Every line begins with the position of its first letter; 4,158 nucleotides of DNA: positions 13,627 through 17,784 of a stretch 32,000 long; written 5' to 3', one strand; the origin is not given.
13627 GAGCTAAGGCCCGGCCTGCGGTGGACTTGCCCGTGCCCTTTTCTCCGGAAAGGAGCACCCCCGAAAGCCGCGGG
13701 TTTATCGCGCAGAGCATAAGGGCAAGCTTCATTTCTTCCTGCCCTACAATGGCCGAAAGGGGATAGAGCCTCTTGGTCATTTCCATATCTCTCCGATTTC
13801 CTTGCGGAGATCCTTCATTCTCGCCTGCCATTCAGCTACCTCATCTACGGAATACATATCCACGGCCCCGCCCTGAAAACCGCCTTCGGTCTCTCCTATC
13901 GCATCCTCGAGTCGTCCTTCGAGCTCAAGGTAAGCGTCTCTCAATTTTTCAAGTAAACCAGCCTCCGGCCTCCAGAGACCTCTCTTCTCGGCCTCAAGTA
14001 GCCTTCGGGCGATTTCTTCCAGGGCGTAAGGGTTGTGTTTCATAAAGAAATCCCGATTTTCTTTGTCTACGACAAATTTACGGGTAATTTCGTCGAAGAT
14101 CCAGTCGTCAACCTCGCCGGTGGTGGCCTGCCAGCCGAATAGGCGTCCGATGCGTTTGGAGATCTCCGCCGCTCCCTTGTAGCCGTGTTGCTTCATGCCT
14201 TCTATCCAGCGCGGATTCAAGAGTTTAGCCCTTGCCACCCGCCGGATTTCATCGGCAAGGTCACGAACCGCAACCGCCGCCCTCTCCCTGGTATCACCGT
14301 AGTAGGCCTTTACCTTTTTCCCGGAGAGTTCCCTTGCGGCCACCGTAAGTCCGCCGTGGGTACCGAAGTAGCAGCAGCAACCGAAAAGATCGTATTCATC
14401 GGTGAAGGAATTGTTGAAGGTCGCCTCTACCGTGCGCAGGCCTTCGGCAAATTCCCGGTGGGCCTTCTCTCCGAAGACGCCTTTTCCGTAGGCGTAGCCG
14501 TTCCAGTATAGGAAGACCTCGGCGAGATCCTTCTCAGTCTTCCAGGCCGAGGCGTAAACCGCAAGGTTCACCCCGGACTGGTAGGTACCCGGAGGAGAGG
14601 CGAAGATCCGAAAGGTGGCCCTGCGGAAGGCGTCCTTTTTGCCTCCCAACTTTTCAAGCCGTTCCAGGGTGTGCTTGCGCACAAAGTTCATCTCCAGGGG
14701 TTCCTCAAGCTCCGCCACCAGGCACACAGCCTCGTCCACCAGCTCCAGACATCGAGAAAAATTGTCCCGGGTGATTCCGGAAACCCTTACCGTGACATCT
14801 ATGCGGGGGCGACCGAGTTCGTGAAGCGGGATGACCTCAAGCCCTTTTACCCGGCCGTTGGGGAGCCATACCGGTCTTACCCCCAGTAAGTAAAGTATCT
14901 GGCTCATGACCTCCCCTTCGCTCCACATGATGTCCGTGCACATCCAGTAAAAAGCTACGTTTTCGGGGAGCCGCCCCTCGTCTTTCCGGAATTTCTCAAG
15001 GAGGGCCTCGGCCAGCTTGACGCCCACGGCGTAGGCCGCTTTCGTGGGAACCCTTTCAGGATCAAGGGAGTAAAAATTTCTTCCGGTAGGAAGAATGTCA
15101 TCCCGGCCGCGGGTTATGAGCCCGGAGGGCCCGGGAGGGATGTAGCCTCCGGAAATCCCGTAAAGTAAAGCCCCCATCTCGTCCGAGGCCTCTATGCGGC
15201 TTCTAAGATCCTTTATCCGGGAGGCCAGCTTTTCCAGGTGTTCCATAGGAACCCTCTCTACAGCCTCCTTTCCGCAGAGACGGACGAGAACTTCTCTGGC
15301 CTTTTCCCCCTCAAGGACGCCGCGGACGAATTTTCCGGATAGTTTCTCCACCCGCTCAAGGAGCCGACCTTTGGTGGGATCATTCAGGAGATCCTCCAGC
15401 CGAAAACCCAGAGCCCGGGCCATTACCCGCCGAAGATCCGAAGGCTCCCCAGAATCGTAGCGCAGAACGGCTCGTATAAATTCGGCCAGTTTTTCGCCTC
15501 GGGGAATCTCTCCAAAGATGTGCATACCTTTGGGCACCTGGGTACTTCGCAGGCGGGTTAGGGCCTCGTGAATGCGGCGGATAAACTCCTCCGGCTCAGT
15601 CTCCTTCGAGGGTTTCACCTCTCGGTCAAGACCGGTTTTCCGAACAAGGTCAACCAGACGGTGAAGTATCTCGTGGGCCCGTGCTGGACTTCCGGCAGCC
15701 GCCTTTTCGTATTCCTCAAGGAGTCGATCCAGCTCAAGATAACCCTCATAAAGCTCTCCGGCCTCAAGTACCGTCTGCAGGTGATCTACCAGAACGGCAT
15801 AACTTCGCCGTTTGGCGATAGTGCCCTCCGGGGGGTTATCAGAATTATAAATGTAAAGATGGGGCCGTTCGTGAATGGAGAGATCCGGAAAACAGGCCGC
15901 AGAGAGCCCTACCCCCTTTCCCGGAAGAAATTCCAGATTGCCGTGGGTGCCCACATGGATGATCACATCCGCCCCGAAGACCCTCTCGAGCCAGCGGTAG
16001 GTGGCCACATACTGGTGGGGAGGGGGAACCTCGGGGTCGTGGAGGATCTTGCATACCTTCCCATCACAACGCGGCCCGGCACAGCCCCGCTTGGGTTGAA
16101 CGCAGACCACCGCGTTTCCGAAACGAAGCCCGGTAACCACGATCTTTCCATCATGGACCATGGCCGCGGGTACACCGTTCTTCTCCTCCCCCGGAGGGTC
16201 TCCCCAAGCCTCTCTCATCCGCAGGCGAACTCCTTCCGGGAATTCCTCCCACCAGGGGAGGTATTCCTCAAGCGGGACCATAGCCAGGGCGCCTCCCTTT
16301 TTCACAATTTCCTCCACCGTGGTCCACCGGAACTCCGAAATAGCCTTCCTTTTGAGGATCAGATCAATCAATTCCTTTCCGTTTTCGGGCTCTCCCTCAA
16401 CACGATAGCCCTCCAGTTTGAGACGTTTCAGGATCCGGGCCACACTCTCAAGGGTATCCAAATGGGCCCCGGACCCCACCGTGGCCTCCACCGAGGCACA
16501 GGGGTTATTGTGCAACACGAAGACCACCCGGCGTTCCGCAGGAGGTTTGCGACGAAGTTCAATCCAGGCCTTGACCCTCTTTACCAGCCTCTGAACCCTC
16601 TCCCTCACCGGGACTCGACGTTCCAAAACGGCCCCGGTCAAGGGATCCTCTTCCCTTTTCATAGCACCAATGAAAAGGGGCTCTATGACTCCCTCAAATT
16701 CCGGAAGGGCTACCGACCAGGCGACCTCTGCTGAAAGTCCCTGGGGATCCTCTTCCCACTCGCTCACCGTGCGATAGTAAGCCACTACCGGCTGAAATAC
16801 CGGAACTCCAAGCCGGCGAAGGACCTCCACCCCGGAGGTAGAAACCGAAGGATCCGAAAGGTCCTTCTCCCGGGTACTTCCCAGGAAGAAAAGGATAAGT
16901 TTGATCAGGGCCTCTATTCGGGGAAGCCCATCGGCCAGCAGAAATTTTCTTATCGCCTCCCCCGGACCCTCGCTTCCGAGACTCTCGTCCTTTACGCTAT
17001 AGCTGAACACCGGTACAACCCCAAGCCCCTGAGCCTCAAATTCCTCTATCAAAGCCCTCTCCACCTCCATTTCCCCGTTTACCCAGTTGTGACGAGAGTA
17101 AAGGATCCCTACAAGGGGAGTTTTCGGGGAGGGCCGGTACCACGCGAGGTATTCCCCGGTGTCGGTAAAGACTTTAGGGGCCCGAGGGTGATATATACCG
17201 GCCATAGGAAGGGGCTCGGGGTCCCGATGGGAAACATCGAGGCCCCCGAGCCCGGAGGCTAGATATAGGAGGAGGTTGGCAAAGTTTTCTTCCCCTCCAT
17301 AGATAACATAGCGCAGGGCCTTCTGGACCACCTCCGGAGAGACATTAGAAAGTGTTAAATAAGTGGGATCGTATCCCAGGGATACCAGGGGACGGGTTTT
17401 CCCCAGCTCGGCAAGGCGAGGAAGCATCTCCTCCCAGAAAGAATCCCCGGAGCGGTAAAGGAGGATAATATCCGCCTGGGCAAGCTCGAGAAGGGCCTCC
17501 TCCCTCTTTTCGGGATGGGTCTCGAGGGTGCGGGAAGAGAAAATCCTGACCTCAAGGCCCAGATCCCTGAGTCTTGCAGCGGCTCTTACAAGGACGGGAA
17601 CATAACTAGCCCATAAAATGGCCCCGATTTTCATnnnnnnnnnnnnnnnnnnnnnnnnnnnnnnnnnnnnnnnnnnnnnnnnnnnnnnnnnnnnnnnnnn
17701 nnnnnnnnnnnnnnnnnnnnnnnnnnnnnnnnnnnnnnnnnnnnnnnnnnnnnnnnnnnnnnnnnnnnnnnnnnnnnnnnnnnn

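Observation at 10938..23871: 13 kb translationally coupled operon joining a TonB-dependent receptor, a BtuFCD-like importer and a CobN-ChlD-ChlI chelatase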

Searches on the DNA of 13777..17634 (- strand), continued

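Call 113: search_with_rna_model(model_id=R1, sources=[window, L001, L002, L003, L004, L005, L006, L007, L008, L009, L010, L011, L012, L013, L014, L015, L016, L017, L018, L019, L020, L021, L022, L023, L024, L025, L026, L027, L028, L029, L030, L031, L032, L033, L034, L035, L036, L037, L038, L039, L040, L041, L042, L043, L044, L045, L046, L047, L048, L049, L050, L051, L052, L053, L054, L055, L056, L057, L058, L059, L060, L061, L062, L063, L064, L065, L066, L067, L068, L069, L070, L071, L072, L073, L074, L075, L076, L077, L078, L079, L080, L081, L082, L084, L085, L086], max_evalue=0.1)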
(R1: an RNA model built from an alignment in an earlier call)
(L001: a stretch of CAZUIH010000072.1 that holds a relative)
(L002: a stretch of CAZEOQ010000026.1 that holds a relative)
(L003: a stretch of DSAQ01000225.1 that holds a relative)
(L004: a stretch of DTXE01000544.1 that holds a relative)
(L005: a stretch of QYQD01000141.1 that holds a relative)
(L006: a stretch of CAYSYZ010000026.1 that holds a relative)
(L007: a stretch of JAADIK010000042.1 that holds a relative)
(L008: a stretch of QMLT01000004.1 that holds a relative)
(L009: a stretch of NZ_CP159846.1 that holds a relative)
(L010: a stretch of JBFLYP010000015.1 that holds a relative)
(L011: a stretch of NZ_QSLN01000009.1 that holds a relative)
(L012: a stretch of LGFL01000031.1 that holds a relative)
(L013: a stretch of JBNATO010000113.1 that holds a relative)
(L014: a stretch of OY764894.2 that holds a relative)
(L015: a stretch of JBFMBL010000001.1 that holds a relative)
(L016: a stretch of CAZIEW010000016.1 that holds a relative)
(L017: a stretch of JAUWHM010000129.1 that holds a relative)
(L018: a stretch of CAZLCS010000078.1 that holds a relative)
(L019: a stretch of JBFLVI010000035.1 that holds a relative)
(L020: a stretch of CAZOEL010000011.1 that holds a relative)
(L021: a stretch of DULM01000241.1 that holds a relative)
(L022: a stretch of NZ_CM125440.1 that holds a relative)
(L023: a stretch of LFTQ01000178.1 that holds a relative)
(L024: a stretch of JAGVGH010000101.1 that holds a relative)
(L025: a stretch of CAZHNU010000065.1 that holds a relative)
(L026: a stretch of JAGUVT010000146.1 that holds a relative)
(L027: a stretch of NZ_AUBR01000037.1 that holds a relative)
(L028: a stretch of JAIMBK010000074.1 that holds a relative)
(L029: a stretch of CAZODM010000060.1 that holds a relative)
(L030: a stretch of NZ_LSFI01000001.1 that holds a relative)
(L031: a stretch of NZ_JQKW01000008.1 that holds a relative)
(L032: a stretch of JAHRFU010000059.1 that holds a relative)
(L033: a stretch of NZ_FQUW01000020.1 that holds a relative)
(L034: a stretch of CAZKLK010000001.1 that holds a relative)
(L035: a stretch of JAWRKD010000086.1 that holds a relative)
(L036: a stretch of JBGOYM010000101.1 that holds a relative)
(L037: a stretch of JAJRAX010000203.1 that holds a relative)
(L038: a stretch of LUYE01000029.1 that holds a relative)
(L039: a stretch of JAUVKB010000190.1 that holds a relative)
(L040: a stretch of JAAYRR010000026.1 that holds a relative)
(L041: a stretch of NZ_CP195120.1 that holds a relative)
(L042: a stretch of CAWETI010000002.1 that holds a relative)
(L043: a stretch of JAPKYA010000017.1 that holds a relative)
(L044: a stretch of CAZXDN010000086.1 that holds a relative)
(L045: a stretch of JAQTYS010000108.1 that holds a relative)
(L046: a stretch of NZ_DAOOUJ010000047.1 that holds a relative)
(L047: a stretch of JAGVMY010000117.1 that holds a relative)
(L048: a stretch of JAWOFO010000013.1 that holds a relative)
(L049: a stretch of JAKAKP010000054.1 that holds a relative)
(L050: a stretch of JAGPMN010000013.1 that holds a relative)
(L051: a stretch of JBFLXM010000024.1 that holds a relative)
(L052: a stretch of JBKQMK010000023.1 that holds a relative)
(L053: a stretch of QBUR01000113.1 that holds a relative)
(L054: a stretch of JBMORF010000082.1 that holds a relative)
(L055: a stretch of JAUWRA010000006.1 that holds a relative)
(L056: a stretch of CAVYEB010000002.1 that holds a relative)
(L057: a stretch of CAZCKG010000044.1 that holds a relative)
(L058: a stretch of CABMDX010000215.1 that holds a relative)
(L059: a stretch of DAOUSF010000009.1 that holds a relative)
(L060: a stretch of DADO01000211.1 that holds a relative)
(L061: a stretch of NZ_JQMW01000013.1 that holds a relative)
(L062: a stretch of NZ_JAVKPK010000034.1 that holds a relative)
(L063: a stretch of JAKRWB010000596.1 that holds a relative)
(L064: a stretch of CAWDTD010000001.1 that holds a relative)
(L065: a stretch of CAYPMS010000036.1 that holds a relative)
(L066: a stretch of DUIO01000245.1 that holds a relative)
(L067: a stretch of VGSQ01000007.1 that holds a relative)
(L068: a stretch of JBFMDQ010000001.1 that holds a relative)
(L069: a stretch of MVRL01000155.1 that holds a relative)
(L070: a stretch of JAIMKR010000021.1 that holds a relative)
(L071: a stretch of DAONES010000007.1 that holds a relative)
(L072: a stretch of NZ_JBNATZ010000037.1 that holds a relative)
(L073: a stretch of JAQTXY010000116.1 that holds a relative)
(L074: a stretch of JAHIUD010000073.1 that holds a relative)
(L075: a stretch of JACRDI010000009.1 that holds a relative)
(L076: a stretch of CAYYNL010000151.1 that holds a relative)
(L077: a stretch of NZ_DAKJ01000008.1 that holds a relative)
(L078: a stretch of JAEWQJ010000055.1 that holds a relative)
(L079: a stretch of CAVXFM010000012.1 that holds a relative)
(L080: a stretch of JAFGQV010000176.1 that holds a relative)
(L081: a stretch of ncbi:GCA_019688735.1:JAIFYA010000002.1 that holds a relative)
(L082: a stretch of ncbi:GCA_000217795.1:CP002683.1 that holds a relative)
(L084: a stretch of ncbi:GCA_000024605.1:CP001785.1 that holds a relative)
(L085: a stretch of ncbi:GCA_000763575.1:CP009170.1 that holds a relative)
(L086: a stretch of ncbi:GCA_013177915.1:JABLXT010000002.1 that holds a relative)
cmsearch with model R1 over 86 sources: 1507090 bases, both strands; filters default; matches with E-value up to 0.1: 83.
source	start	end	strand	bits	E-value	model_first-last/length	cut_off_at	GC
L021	6382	6441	+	58.9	9.2e-15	1-59/59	no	0.43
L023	7014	7073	+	58.9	9.2e-15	1-59/59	no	0.43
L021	3149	3208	+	58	1.8e-14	1-59/59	no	0.47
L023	3781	3840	+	58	1.8e-14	1-59/59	no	0.47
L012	7071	7129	+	57.1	3.5e-14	1-59/59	no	0.39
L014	181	244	+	55.2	1.3e-13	1-59/59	no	0.36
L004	80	138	+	51.4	2.1e-12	1-59/59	no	0.51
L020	2380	2436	+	51.2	2.5e-12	1-59/59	no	0.54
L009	9685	9743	+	51.1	2.7e-12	1-59/59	no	0.53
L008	386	441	+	50.7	3.8e-12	1-59/59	no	0.5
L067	2285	2339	+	48.2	2.2e-11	1-59/59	no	0.58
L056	2158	2216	+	48.2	2.4e-11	1-59/59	no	0.49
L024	7682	7739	+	46.9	5.9e-11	1-59/59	no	0.53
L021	479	528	+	46.8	6.2e-11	1-59/59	no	0.4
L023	1111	1160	+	46.8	6.2e-11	1-59/59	no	0.4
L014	181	244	-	46.5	7.8e-11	1-59/59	no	0.36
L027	9917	9972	+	45.5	1.6e-10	1-59/59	no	0.48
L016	2309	2365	+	45.5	1.7e-10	1-59/59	no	0.63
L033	9910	9971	+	45.2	2e-10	1-59/59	no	0.45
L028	9060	9118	+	45.2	2.1e-10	1-59/59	no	0.49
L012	4432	4492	+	44.8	2.8e-10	1-59/59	no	0.38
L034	18330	18384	+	44.5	3.6e-10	1-59/59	no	0.47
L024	679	737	+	43.9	5.4e-10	1-59/59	no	0.53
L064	4491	4553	+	43.6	6.5e-10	1-59/59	no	0.49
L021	6212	6261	+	43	1e-09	1-59/59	no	0.4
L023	6844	6893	+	43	1e-09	1-59/59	no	0.4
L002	1950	2006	+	42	2.2e-09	1-59/59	no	0.47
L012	4498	4553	+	41.1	4.3e-09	1-59/59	no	0.48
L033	3904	3964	+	40.9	4.9e-09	1-59/59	no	0.54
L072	3997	4056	+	40.8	5e-09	1-59/59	no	0.5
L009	9335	9387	-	40.8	5.3e-09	1-59/59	no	0.42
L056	4429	4490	+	36.8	9.8e-08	1-59/59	no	0.52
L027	4940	4997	+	36.8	9.9e-08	1-59/59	no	0.52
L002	8703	8753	+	36.5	1.2e-07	1-59/59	no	0.47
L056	19146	19205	+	35.8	2e-07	1-59/59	no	0.53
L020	423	484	+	33.7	9.5e-07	1-59/59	no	0.52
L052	4076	4137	+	32.6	2e-06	1-59/59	no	0.52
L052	19147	19208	+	32.6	2.1e-06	1-59/59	no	0.55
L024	400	454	-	32.4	2.5e-06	1-59/59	no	0.49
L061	6605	6652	+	32.2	2.8e-06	1-59/59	no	0.42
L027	9921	9974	-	31.6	4.3e-06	1-59/59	no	0.5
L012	7071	7129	-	31.2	6e-06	1-59/59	no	0.39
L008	386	441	-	31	6.6e-06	1-59/59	no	0.5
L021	12367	12424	+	30.9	7.5e-06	1-59/59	no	0.4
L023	12999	13056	+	30.9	7.5e-06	1-59/59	no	0.4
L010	9691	9727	+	30.6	9.4e-06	1-59/59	no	0.54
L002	8703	8754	-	30.4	1e-05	1-59/59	no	0.46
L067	21519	21571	-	29.8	1.6e-05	1-59/59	no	0.53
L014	5762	5818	+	29.8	1.7e-05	1-59/59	no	0.46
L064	18750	18810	+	28.7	3.6e-05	1-59/59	no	0.57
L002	1950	2007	-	28.4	4.4e-05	1-59/59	no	0.48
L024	683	737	-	28.4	4.7e-05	1-59/59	no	0.53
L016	2312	2365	-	27.5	9e-05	1-59/59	no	0.61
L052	18819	18878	-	27.4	9.8e-05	1-59/59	no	0.48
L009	9687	9743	-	26.9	0.00014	1-59/59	no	0.51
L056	4429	4490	-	26.2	0.00023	1-59/59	no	0.52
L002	13712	13760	-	26.1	0.00024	1-59/59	no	0.45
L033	9911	9972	-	26.1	0.00024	1-59/59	no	0.45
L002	13710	13760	+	26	0.00027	1-59/59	no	0.43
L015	9927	9963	+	25.7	0.00033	1-59/59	no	0.43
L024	7682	7739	-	25.7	0.00034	1-59/59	no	0.53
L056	18819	18876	-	25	0.00055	1-59/59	no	0.48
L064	18423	18482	-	23.8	0.0013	1-59/59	no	0.48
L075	3513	3559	-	23.5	0.0016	1-59/59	no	0.55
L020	2383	2436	-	23.1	0.0022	1-59/59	no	0.54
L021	12372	12424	-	22.8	0.0028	1-59/59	no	0.42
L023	13004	13056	-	22.8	0.0028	1-59/59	no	0.42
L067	2286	2339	-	22.5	0.0035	1-59/59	no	0.57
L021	6382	6441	-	22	0.0049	1-59/59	no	0.43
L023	7014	7073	-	22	0.0049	1-59/59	no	0.43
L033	3909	3964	-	22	0.005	1-59/59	no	0.52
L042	3033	3087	+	21.8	0.0056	1-59/59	no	0.51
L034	18334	18384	-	21.8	0.006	1-59/59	no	0.49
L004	77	138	-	21.3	0.0083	1-59/59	no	0.48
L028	9064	9120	-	21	0.011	1-59/59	no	0.49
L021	3149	3208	-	20.8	0.012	1-59/59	no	0.47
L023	3781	3840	-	20.8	0.012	1-59/59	no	0.47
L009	9334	9386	+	20.1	0.02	1-59/59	no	0.43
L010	9612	9648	+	19.7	0.026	1-59/59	no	0.51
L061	6609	6652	-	19.1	0.042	1-59/59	no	0.43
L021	484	528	-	19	0.046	1-59/59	no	0.42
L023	1116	1160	-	19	0.046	1-59/59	no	0.42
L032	4053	4107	+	18.5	0.067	1-59/59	no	0.31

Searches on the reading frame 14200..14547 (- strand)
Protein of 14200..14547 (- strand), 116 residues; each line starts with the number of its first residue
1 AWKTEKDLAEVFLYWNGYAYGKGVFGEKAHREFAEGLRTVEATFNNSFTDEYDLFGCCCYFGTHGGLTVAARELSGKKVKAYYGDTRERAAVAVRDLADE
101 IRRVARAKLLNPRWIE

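Call 66: search_solved_structures(query=window:14200-14547:-, max_evalue=0.01, show_alignments=5)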
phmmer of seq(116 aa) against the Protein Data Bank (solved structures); distinct sequences matched with E-value up to 0.01: 10.
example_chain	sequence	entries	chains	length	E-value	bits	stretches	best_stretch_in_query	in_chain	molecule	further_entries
7c6o_A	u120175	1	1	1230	5.1e-20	75.1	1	1-115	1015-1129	Cobalamin biosynthesis protein CobN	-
9fpc_A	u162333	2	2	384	5.4e-18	68.6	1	2-115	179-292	Cobn protein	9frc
9uk9_A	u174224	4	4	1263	3.5e-17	66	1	2-115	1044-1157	Cobaltochelatase subunit CobN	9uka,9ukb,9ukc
6ys9_A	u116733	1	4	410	7.6e-13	52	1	1-116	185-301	Magnesium-protoporphyrin methyltransferase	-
6ytj_AAA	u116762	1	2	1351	1.6e-10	44.5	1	1-116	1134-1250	Mg-chelatase subunit ChlH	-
4zhj_A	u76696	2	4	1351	1.6e-10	44.4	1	1-116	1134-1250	Mg-chelatase subunit ChlH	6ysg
6yt0_B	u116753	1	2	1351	1.6e-10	44.4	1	1-116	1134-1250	Mg-chelatase subunit ChlH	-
6ytn_AAA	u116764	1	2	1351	1.6e-10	44.4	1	1-116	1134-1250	Mg-chelatase subunit ChlH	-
5ewu_A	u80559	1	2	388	5.8e-10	42.7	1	1-116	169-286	Magnesium-chelatase subunit ChlH, chloroplastic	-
9d26_A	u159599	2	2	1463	0.00041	23.8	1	2-115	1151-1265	HmuS heme dechelatase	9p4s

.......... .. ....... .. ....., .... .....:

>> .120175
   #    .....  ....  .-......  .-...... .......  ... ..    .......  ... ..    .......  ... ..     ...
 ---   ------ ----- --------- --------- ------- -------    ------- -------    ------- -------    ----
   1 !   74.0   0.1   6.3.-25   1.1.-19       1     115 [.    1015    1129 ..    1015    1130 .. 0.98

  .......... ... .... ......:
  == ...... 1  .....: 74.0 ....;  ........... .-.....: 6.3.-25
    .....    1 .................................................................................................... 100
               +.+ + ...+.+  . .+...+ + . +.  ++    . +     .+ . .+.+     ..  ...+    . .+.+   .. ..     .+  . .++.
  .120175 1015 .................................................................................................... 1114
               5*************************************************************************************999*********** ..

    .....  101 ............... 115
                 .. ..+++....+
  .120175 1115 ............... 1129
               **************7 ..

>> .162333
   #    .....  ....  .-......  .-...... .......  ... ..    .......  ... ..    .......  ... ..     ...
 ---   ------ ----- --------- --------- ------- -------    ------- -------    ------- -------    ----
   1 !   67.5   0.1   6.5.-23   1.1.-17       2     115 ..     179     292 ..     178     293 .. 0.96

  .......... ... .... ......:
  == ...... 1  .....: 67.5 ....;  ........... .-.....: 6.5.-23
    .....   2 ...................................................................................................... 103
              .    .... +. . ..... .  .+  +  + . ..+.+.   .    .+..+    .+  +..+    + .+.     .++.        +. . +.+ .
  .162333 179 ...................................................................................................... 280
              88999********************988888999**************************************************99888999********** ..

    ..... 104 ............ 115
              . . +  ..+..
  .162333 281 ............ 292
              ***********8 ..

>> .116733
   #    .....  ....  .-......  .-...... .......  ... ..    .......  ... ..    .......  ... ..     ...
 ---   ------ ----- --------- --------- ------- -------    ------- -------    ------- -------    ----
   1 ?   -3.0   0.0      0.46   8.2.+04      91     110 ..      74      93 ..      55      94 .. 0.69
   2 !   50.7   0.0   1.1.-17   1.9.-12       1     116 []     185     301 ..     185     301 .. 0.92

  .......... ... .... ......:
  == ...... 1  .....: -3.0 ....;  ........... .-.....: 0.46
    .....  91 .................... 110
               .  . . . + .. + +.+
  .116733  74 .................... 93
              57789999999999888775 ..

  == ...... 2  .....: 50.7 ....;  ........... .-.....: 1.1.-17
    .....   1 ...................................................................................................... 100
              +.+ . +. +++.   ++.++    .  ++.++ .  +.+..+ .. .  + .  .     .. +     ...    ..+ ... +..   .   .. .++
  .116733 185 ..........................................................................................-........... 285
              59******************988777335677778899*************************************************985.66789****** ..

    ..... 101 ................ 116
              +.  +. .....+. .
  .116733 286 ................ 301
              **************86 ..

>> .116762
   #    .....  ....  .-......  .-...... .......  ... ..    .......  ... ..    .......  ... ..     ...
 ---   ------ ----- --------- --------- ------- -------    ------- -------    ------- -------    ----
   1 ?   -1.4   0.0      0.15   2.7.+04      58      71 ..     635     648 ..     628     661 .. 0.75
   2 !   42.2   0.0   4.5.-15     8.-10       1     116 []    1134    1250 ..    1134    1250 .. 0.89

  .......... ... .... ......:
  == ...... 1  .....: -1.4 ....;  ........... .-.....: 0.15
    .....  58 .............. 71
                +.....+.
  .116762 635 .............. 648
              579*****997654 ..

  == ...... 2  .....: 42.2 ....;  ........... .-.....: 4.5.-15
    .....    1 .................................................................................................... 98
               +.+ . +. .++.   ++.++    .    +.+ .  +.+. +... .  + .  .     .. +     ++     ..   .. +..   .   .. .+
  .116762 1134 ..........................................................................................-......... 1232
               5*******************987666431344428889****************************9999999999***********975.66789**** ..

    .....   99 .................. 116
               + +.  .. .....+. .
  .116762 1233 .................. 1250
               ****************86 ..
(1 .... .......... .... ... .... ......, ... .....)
